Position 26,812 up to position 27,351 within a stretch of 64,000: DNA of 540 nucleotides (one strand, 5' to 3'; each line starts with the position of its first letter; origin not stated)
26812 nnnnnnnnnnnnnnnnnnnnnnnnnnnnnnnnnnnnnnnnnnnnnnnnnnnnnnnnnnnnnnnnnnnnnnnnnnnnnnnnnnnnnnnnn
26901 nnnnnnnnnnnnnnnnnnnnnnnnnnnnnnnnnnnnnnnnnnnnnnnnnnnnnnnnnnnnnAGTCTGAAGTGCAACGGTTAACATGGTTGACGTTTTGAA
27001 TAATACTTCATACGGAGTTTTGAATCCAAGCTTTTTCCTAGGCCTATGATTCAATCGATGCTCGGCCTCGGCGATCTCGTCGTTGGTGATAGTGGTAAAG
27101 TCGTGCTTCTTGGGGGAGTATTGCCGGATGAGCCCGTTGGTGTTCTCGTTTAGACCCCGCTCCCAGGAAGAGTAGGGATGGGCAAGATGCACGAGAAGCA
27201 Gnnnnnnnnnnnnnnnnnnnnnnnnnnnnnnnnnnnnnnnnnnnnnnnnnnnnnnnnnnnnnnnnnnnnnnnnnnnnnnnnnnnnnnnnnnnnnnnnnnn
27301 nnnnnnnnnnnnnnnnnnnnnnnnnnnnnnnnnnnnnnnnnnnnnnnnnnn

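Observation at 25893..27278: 1.34-kb lower-GC insertion flanked by 25-bp direct repeats that duplicate the 3' end of queA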

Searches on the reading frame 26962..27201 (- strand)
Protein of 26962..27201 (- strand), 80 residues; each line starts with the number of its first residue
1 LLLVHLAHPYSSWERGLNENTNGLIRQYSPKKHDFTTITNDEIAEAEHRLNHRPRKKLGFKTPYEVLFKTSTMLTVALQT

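Call 7: search_protein_families(library=pfam, proteins=[window:26962-27192:-], max_evalue=0.01)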
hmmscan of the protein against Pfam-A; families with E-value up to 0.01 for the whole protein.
window:26962-27192:- (77 aa): 1 family
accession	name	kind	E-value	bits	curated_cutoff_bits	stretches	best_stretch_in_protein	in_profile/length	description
PF13683.12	rve_3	-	0.0031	17.7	26.5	1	2-60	6-67/67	Integrase core domain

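Call 24: find_homologous_proteins(query=window:26962-27201:-)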
Query seq(80 aa) (80 aa): 453 proteins with E <= 0.001 among 454 candidates; the best 120 are listed.
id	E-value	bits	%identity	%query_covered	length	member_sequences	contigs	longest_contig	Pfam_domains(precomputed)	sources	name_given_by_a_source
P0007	5.8e-30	121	70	96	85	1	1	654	-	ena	-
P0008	1.0e-29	120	70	96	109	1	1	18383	-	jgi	jgi:IS30 family transposase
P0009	1.1e-29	120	71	96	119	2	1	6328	-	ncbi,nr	ncbi:MAG TPA: IS30 family transposase, partial [Nitrospiria bacterium]|nr:IS30 family transposase [C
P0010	2.2e-29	119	71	95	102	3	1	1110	-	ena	-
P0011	1.0e-28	117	70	96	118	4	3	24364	-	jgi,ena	-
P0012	1.4e-28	116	69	96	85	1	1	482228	-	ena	-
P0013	1.5e-28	116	69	96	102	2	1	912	-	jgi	-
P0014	1.7e-28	116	68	98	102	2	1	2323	-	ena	-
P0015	1.9e-28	116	68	96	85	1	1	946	-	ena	-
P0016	2.6e-28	115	69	96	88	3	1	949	-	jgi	-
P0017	3.4e-28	115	69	96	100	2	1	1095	-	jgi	-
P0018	4.6e-28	115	69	96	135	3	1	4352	-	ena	-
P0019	8.7e-28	114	69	94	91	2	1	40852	-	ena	-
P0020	9.9e-28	114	67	98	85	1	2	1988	-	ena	-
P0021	1.0e-27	114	69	96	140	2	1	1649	-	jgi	-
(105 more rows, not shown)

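Call 72: search_protein_families(library=ncbifam, proteins=[window:26962-27183:-], max_evalue=0.01)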
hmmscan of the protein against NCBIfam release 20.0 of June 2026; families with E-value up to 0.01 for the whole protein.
seq(74 aa): 1 family
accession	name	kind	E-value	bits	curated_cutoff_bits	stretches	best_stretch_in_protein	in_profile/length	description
NF033563.0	transpos_IS30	equivalog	6.6e-21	75.2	80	1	1-50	218-267/267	IS30 family transposase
